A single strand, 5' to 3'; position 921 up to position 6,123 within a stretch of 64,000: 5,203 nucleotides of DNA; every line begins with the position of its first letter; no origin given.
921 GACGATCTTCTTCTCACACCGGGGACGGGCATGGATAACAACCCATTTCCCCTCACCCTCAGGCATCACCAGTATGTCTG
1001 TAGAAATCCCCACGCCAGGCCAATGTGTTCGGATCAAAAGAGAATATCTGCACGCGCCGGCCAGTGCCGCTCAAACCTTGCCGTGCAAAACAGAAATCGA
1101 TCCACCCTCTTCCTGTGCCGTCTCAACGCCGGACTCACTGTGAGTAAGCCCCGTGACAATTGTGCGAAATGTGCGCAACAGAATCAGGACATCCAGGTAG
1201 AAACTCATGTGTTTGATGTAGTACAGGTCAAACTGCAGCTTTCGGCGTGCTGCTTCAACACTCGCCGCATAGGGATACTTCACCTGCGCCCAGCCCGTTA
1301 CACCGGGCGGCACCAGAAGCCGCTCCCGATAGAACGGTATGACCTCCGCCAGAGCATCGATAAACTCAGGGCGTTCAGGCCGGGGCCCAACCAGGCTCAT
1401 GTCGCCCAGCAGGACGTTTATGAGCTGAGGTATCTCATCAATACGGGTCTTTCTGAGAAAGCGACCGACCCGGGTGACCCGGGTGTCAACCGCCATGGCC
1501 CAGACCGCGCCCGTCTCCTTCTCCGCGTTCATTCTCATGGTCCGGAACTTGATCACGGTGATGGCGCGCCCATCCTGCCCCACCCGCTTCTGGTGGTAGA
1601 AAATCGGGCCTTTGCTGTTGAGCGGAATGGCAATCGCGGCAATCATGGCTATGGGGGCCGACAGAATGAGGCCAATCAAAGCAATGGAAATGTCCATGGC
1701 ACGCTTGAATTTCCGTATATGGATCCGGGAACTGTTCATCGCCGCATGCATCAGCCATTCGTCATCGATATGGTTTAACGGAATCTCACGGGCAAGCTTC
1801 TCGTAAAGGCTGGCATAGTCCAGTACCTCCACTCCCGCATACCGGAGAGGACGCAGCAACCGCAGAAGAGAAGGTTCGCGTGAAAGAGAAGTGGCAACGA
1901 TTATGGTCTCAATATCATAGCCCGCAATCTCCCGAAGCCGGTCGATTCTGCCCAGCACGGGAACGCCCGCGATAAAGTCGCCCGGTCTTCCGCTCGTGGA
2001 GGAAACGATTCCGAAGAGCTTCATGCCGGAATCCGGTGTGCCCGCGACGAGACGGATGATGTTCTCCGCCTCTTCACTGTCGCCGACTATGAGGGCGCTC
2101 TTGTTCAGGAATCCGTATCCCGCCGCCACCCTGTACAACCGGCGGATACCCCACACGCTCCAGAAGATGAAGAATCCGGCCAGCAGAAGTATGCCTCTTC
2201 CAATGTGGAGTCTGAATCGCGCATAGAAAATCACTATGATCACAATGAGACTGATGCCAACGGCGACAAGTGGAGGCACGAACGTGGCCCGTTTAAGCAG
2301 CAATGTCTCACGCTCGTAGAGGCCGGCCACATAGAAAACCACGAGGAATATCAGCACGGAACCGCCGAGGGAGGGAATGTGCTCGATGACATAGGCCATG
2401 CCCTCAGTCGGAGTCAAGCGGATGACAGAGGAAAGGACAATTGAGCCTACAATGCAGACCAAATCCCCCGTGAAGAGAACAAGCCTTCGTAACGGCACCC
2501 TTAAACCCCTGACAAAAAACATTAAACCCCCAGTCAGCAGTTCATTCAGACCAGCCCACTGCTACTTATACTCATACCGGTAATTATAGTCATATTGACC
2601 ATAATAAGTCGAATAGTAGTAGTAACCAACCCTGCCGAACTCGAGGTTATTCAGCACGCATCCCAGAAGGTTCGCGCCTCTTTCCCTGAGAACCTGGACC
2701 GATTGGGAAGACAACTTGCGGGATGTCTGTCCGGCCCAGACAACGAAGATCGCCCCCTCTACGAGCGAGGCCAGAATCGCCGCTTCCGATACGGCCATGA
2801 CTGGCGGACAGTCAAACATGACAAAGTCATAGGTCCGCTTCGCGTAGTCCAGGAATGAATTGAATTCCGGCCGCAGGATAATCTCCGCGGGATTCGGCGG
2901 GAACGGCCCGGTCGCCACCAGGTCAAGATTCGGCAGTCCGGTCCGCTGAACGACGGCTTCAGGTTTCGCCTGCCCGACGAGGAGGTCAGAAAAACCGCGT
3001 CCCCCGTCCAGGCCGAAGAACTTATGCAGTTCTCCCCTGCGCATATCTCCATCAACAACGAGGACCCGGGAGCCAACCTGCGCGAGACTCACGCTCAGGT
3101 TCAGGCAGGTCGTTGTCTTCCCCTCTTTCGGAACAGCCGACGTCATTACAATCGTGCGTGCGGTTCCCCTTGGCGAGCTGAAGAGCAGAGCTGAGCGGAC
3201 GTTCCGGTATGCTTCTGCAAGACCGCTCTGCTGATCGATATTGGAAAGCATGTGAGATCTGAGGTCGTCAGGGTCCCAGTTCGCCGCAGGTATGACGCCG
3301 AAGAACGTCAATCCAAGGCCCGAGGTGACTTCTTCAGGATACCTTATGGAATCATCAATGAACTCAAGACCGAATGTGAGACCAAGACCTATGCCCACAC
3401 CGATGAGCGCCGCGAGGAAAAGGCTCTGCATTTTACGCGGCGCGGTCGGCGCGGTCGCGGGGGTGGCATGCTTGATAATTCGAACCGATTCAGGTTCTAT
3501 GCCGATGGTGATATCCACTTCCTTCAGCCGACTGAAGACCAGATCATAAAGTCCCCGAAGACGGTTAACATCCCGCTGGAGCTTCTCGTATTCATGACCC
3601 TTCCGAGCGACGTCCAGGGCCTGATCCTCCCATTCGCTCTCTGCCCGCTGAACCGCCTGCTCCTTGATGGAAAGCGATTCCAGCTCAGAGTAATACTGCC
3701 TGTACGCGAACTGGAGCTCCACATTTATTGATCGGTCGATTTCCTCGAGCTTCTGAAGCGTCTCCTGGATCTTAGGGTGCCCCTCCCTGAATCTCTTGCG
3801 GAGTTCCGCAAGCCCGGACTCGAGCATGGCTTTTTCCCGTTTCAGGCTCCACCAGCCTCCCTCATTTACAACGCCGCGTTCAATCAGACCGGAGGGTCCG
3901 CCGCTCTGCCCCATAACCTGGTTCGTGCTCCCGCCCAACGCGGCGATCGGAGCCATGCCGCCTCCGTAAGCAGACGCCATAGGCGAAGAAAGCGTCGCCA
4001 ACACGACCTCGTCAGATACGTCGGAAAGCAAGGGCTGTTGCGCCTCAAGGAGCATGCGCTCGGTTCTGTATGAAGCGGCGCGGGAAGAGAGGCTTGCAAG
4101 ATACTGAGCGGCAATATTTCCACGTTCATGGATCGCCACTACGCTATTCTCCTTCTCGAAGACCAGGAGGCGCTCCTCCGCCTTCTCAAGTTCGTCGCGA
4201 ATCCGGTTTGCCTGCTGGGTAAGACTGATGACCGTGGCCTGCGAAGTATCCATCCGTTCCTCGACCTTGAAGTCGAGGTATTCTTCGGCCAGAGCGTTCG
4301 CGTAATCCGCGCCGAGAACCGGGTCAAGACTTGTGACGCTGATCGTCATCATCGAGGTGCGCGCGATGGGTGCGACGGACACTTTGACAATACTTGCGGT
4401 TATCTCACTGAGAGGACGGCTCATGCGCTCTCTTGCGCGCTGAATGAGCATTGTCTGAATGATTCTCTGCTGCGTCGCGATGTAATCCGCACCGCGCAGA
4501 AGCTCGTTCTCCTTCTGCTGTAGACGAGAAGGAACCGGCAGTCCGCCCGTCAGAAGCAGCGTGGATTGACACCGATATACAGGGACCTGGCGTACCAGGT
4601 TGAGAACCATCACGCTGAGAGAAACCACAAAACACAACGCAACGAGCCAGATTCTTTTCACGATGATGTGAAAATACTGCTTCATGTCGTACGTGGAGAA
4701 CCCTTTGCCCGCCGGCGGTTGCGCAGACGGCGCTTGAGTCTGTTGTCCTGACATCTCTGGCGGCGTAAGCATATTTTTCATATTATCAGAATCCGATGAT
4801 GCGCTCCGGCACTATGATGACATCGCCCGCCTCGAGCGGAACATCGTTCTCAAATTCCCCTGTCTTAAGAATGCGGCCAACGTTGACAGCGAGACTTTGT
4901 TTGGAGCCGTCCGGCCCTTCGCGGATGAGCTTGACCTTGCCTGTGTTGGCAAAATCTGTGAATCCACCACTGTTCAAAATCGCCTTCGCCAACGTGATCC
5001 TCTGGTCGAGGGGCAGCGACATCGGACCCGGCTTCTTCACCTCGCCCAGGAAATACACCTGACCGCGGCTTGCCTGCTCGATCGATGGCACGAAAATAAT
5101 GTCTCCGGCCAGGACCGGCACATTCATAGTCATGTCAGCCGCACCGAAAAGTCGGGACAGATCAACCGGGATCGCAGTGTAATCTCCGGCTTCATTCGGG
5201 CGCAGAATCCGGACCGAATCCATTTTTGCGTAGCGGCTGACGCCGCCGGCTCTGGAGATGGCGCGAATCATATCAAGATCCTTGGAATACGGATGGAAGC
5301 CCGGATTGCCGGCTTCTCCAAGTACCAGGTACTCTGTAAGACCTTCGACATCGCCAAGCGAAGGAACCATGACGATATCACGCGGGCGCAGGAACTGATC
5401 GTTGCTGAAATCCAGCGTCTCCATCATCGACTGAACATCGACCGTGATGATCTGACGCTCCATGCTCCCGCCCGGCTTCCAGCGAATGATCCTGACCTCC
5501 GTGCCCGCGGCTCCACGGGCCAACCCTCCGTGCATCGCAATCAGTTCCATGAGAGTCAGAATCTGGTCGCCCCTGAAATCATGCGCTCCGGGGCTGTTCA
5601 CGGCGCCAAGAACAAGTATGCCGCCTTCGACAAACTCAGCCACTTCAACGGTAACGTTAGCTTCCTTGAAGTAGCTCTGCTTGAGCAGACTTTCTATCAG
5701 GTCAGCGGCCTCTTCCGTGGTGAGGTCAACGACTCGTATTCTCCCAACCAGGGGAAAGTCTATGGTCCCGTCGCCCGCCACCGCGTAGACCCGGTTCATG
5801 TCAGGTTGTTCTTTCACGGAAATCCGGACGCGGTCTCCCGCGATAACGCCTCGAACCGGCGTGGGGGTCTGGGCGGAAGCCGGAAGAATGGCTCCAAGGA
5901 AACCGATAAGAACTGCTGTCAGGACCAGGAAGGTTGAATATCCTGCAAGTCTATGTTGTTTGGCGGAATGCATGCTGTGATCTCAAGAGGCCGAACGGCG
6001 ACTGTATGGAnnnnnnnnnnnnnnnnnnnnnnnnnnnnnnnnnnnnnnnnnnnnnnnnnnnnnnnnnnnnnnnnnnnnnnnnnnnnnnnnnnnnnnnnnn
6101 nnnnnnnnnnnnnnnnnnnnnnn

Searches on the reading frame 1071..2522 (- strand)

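Call 64: search_protein_families(library=pfam, proteins=[window:1071-2522:-], max_evalue=0.01)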
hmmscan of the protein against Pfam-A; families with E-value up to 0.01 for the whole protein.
window:1071-2522:- (483 aa): 2 families
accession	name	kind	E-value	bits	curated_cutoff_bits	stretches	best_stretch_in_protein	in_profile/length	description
PF02397.22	Bac_transf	-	2.4e-66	223.1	27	1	273-456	1-178/179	Bacterial sugar transferase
PF13727.12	CoA_binding_3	-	1.2e-08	35.6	25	1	66-233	3-171/175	CoA-binding domain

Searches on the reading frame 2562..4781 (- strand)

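Call 64: search_protein_families(library=pfam, proteins=[window:2562-4781:-], max_evalue=0.01)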
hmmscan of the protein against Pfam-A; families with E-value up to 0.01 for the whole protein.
window:2562-4781:- (739 aa): 5 families
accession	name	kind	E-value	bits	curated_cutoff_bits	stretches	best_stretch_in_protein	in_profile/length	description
PF13614.12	AAA_31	-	3.5e-12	47.1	27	1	553-670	13-137/177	AAA domain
PF13807.11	GNVR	-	3e-07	30.7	27.7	1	400-470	8-78/82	G-rich domain on putative tyrosine kinase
PF01656.29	CbiA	-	1.2e-05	25.7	25.4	1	553-657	10-54/125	CobQ/CobB/MinD/ParA nucleotide binding domain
PF09140.17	MipZ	-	4e-05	23.5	20.7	1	544-659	3-108/262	ATPase MipZ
PF10609.15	ParA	-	0.00011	22.1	27.1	1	546-711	8-173/246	NUBPL iron-transfer P-loop NTPase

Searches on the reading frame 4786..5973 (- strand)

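Call 64: search_protein_families(library=pfam, proteins=[window:4786-5973:-], max_evalue=0.01)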
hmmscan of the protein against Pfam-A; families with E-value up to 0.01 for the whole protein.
window:4786-5973:- (395 aa): 3 families
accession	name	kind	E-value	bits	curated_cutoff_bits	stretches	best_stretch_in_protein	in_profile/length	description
PF22461.2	SLBB_2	-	3.9e-27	94.6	27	3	305-388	2-79/79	SLBB domain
PF10531.15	SLBB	-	9.8e-22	77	27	2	306-358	2-51/55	SLBB domain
PF02563.21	Poly_export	-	1.6e-18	67.1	28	1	45-111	11-76/77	Polysaccharide biosynthesis/export protein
